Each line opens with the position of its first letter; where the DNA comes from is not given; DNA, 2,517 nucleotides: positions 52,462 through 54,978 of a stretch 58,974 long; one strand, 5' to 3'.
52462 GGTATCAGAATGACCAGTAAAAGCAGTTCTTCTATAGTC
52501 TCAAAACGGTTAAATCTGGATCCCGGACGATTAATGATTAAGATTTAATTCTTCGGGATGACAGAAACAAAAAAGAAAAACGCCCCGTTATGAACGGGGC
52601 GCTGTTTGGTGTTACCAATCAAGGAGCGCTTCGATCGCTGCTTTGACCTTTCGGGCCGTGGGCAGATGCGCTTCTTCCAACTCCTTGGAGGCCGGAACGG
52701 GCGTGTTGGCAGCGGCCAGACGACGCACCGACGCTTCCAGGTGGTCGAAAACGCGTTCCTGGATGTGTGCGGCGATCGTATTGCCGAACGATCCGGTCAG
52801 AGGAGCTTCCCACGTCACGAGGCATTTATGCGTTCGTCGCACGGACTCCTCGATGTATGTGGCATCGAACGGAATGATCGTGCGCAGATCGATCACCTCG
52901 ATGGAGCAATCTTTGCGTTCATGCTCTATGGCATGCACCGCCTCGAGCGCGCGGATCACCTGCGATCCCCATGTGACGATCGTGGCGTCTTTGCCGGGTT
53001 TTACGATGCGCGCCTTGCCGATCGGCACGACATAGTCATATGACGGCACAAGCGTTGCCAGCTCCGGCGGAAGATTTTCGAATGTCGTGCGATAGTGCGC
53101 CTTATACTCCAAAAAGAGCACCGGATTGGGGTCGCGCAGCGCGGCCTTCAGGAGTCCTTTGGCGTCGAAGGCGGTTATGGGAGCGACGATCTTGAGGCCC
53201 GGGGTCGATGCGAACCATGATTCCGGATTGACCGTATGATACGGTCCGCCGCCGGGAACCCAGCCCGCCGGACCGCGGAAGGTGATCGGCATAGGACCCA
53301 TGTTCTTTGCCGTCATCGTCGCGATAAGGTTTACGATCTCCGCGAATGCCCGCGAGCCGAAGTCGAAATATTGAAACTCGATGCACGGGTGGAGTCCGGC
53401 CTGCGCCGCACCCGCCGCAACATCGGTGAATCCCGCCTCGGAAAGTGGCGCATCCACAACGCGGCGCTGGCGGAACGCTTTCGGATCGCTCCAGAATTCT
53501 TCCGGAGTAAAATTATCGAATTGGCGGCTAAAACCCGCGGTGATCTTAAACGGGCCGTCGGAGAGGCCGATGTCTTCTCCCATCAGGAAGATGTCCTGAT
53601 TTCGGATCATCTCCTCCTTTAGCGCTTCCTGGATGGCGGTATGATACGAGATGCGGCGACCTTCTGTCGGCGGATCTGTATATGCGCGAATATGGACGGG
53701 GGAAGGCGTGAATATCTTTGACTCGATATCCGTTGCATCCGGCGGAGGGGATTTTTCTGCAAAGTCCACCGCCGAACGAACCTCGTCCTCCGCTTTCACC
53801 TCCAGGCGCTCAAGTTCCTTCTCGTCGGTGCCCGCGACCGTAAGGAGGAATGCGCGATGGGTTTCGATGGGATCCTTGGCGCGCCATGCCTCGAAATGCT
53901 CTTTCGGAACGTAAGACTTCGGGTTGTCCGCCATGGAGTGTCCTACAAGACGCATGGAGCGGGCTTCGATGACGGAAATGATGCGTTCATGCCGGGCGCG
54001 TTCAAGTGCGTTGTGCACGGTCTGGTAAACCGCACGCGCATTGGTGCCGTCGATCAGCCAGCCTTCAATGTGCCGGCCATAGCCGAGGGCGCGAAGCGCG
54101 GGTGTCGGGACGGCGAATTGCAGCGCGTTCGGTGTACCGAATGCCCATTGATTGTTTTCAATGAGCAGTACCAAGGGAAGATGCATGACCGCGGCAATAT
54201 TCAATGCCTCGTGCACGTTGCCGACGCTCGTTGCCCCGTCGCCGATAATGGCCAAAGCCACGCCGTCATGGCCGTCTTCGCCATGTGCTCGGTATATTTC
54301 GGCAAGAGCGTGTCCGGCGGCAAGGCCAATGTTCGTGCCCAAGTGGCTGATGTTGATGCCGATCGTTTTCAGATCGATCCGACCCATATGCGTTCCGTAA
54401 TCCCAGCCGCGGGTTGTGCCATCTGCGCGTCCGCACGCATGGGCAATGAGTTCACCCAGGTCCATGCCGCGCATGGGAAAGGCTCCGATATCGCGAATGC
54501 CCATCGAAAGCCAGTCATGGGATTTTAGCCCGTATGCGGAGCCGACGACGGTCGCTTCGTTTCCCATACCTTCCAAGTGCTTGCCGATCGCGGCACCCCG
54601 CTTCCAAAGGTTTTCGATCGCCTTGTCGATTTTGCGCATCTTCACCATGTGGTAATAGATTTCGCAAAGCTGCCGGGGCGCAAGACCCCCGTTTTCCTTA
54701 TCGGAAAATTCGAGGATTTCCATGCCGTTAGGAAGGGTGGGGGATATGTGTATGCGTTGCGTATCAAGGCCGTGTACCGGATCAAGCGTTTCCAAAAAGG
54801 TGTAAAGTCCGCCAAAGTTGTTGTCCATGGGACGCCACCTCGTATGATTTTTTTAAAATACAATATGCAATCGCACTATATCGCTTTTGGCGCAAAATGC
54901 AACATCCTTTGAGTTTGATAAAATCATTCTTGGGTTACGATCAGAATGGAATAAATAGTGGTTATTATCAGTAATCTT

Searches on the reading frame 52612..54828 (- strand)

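Call 25: search_protein_families(library=pfam, proteins=[window:52612-54828:-], max_evalue=0.00001)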
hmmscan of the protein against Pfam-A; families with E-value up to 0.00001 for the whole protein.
window:52612-54828:- (738 aa): 4 families
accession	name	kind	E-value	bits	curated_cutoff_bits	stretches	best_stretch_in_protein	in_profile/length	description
PF00676.26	E1_dh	-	9.4e-53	179.6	22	1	60-364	2-298/300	Dehydrogenase E1 component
PF02780.25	Transketolase_C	-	1.2e-32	112.8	25.9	1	604-728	1-124/124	Transketolase, C-terminal domain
PF02779.29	Transket_pyr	-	1.2e-29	103.6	27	1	393-580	3-173/174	Transketolase, pyrimidine binding domain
PF13292.11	DXP_synthase_N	-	1.2e-06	28.4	21.2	1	159-230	109-175/274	1-deoxy-D-xylulose-5-phosphate synthase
